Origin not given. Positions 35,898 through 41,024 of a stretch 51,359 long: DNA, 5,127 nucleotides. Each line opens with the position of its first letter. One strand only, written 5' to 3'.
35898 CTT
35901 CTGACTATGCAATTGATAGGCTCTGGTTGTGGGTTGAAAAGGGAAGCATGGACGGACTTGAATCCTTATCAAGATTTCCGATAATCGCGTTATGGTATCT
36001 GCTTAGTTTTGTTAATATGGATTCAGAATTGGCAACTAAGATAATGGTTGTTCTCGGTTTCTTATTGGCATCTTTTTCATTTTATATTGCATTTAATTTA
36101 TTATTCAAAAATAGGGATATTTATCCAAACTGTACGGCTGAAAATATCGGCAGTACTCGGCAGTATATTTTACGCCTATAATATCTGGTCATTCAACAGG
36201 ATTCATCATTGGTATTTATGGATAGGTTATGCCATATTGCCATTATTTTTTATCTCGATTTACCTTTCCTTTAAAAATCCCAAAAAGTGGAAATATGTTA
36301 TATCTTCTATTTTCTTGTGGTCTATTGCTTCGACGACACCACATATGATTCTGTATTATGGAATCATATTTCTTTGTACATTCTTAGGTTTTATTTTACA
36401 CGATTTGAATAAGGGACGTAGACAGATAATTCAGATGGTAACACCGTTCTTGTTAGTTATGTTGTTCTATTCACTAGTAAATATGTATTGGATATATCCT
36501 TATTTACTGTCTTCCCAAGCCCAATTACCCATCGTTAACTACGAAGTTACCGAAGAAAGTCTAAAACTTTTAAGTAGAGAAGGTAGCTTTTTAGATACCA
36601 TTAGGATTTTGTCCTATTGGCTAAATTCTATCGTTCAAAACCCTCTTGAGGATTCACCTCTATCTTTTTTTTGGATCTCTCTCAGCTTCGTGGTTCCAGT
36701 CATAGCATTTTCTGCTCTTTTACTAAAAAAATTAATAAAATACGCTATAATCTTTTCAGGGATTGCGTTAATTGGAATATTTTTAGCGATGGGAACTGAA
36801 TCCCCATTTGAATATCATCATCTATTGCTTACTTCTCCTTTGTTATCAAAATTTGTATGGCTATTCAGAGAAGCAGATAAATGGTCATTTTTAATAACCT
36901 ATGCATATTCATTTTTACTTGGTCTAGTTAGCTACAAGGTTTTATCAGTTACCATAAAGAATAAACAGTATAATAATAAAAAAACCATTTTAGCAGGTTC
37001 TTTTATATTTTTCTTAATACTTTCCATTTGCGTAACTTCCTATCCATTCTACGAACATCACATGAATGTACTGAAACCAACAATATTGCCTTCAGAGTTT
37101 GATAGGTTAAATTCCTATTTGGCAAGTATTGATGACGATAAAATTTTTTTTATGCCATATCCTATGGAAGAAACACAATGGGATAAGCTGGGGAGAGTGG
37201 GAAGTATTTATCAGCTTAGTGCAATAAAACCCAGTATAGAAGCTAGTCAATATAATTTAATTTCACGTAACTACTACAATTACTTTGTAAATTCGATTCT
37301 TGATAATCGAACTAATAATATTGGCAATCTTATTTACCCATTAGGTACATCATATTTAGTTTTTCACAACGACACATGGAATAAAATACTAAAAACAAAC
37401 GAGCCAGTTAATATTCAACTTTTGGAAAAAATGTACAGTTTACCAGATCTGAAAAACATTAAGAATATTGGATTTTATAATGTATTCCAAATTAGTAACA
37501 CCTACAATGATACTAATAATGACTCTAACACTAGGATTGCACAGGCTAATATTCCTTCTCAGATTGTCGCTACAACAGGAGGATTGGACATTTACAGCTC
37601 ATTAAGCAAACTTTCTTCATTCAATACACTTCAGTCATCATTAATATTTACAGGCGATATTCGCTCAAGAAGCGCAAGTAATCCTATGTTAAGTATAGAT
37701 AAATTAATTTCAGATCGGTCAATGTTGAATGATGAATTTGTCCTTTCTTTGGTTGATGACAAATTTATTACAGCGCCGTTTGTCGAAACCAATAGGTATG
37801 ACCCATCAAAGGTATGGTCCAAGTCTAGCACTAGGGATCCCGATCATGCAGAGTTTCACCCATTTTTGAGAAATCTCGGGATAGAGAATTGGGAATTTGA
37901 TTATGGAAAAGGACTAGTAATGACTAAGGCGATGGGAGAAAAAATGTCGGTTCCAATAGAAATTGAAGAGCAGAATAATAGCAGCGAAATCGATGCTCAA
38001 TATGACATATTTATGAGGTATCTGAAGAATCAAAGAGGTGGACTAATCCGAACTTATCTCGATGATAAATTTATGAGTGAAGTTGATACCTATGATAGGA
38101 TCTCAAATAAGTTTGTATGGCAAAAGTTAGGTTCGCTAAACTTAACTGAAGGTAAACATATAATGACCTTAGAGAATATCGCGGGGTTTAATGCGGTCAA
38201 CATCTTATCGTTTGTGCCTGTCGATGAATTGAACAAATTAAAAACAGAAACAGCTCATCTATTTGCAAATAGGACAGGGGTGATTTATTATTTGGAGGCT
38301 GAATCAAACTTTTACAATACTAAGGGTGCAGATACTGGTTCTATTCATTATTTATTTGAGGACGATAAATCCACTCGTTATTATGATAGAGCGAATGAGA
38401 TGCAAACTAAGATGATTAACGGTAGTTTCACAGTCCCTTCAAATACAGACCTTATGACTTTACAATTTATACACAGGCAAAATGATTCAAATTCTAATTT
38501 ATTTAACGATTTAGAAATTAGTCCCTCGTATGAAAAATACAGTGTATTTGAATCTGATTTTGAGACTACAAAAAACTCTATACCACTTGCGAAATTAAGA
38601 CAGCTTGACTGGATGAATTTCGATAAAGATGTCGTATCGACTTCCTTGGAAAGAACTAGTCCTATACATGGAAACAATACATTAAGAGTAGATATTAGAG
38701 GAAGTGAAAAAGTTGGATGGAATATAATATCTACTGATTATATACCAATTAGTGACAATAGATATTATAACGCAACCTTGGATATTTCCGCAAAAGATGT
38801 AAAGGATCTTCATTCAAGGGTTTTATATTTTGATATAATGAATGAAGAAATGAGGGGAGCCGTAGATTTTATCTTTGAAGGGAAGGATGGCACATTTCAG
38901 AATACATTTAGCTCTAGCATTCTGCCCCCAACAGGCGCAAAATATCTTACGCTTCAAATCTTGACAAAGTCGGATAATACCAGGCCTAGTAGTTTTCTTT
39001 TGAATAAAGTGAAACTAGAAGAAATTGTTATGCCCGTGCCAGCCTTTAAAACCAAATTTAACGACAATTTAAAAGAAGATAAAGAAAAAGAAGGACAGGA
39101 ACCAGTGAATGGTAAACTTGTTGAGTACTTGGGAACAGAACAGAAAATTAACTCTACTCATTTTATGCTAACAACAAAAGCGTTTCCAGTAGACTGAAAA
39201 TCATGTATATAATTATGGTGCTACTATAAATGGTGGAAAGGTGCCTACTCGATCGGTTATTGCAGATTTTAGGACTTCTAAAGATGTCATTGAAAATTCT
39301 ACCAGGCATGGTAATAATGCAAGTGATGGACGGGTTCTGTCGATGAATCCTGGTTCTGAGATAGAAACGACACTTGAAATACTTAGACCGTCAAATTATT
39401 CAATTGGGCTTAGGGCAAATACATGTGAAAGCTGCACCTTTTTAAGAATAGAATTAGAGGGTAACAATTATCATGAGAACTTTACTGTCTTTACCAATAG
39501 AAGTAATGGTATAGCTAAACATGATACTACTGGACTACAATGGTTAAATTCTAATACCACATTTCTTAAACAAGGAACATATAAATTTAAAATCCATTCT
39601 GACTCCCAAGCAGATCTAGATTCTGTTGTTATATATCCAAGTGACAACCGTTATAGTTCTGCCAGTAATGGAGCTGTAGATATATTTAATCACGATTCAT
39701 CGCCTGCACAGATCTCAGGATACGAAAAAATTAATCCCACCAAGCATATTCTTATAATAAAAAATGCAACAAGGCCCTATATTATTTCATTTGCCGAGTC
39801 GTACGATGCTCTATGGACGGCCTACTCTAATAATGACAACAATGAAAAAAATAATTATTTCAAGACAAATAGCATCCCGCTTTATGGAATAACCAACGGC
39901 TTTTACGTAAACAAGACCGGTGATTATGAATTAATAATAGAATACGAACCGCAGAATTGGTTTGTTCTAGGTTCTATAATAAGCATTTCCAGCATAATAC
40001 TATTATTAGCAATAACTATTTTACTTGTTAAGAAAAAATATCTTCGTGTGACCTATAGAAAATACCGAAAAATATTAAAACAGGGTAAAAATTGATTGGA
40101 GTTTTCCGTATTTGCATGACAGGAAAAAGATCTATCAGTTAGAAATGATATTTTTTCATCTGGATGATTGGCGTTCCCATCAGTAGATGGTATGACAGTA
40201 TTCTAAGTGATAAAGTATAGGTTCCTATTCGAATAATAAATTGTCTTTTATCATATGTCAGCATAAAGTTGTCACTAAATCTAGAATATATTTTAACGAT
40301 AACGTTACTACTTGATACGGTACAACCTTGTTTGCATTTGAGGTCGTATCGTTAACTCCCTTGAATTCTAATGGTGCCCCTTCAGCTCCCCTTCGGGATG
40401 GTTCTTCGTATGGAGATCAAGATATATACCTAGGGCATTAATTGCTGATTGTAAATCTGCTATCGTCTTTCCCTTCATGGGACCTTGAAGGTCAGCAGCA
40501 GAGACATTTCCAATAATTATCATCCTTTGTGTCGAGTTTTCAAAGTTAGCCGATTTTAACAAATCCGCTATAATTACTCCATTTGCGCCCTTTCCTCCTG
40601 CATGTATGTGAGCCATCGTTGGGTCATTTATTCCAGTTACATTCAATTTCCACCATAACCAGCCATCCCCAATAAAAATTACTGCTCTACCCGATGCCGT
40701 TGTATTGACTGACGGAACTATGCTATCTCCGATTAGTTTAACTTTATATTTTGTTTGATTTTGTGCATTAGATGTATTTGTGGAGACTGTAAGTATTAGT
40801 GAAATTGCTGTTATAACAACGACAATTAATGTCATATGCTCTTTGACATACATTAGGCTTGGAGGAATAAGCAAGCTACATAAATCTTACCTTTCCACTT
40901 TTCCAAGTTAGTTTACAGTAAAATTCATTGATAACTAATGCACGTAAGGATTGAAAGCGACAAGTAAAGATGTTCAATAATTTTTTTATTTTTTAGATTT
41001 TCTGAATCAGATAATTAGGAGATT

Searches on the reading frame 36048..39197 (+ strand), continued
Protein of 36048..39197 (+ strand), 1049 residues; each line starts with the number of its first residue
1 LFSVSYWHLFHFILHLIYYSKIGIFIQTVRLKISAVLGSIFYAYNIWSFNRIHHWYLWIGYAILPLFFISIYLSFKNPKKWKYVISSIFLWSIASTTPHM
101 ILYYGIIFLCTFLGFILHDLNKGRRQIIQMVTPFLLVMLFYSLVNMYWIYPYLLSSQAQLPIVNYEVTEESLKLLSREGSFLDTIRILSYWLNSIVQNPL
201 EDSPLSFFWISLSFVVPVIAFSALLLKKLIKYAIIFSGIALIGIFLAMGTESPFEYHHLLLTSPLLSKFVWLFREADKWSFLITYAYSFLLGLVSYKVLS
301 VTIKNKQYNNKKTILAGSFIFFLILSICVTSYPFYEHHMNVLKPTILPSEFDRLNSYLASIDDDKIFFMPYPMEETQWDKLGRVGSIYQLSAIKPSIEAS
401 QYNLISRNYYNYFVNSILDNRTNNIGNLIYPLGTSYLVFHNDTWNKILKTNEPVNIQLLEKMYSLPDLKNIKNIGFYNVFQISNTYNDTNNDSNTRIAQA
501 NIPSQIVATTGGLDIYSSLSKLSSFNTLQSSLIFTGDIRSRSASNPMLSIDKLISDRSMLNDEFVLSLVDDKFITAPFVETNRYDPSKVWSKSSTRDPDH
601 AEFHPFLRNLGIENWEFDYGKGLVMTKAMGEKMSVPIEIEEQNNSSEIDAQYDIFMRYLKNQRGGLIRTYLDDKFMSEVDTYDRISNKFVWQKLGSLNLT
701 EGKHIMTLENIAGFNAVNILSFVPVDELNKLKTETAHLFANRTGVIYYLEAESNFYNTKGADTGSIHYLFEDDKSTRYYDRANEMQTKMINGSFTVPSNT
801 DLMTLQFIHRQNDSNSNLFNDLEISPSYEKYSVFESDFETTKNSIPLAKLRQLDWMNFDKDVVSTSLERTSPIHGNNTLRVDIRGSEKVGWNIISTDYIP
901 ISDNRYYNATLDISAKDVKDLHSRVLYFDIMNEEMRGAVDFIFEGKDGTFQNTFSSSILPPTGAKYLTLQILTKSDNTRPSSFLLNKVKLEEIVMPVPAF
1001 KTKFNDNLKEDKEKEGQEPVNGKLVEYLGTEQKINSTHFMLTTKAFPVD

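Call 79: find_encoding_contigs(protein=P0055, flank=10000, max_places=1)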
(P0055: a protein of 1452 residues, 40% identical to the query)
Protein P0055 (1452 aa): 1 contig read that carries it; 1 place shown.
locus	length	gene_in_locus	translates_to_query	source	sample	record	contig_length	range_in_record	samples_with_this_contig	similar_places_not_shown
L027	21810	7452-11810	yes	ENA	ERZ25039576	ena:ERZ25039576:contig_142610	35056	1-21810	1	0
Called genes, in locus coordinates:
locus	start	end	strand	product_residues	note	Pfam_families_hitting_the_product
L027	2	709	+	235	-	?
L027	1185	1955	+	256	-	PF00754:F5_F8_type_C, PF22633:F5_F8_type_C_2, PF16391:DUF5000 (faint), PF00754:F5_F8_type_C, PF22633:F5_F8_type_C_2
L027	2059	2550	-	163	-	-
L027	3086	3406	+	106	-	PF00754:F5_F8_type_C (weak)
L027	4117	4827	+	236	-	-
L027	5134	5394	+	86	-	-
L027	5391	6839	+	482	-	-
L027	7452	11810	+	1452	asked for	-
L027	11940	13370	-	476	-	PF07995:GSDH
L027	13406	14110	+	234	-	PF13489:Methyltransf_23, PF13847:Methyltransf_31, PF08241:Methyltransf_11, PF08242:Methyltransf_12 (weak), PF13649:Methyltransf_25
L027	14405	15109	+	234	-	PF02353:CMAS (weak), PF13489:Methyltransf_23, PF13847:Methyltransf_31, PF08241:Methyltransf_11, PF08242:Methyltransf_12, PF13649:Methyltransf_25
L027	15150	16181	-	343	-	PF01408:GFO_IDH_MocA, PF22725:GFO_IDH_MocA_C3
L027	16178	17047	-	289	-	PF04015:DUF362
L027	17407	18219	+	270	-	PF00535:Glycos_transf_2, PF10111:Glyco_tranf_2_2 (faint), PF13641:Glyco_tranf_2_3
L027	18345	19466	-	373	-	PF10096:DUF2334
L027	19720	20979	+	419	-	PF07995:GSDH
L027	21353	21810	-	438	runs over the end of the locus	PF07995:GSDH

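Call 80: find_encoding_contigs(protein=P0067, flank=10000, max_places=1)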
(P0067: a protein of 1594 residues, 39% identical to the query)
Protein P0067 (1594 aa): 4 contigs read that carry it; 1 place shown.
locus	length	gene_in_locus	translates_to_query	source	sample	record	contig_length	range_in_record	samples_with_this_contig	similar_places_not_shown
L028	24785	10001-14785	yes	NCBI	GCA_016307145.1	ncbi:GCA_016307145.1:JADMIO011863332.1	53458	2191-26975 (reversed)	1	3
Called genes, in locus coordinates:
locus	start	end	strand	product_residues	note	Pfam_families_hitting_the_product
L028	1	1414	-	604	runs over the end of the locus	PF00512:HisKA, PF02518:HATPase_c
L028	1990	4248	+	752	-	PF02359:CDC48_N, PF02933:CDC48_2, PF00004:AAA, PF05496:RuvB_N, PF07724:AAA_2 (weak), PF17862:AAA_lid_3, PF00004:AAA, PF17862:AAA_lid_3, +19 more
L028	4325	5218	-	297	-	PF00491:Arginase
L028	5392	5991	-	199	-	PF07452:CHRD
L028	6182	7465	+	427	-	PF07995:GSDH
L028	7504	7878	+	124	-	PF07995:GSDH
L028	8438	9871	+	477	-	-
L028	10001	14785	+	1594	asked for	-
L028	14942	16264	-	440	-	PF07995:GSDH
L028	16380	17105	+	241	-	PF13489:Methyltransf_23, PF13847:Methyltransf_31 (weak), PF08241:Methyltransf_11, PF08242:Methyltransf_12 (weak), PF13649:Methyltransf_25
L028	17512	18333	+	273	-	PF00535:Glycos_transf_2, PF10111:Glyco_tranf_2_2 (faint), PF13641:Glyco_tranf_2_3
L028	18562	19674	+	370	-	PF10096:DUF2334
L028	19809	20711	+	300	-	PF00535:Glycos_transf_2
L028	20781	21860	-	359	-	PF13439:Glyco_transf_4, PF20706:GT4-conflict (weak), PF00534:Glycos_transf_1, PF13692:Glyco_trans_1_4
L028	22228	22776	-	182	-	-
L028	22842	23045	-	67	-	-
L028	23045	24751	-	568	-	PF22807:TrAA12 (faint), PF07995:GSDH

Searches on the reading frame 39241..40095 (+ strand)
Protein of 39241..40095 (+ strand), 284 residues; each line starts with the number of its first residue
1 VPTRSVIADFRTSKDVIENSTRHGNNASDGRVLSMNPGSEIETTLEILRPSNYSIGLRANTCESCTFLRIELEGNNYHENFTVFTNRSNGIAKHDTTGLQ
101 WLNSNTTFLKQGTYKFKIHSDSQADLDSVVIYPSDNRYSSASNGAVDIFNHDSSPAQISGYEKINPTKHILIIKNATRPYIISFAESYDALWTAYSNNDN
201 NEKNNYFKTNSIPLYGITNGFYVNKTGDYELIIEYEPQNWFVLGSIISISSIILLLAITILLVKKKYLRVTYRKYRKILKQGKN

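Call 6: search_protein_families(library=pfam, proteins=[window:39241-40095:+], max_evalue=1)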
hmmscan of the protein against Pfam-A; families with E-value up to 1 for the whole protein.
window:39241-40095:+ (284 aa): 0 families

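Call 7: search_protein_families(library=ncbifam, proteins=[window:39241-40095:+], max_evalue=1)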
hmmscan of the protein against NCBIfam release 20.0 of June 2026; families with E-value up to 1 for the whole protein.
window:39241-40095:+ (284 aa): 1 family
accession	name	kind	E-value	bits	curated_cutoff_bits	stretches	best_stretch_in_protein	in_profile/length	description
NF041538.1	PEP_EDSA_1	subfamily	0.024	14.3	100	1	70-129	226-283/307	EDSAP-1 family PEP-CTERM protein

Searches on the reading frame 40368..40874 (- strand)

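Call 36: search_protein_families(library=pfam, proteins=[window:40368-40874:-], max_evalue=0.001)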
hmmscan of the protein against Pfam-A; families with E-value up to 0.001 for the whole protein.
window:40368-40874:- (168 aa): 1 family
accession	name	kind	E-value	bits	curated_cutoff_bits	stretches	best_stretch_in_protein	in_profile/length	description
PF07452.17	CHRD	-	1.3e-19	71.7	24.1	1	44-167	2-116/117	CHRD domain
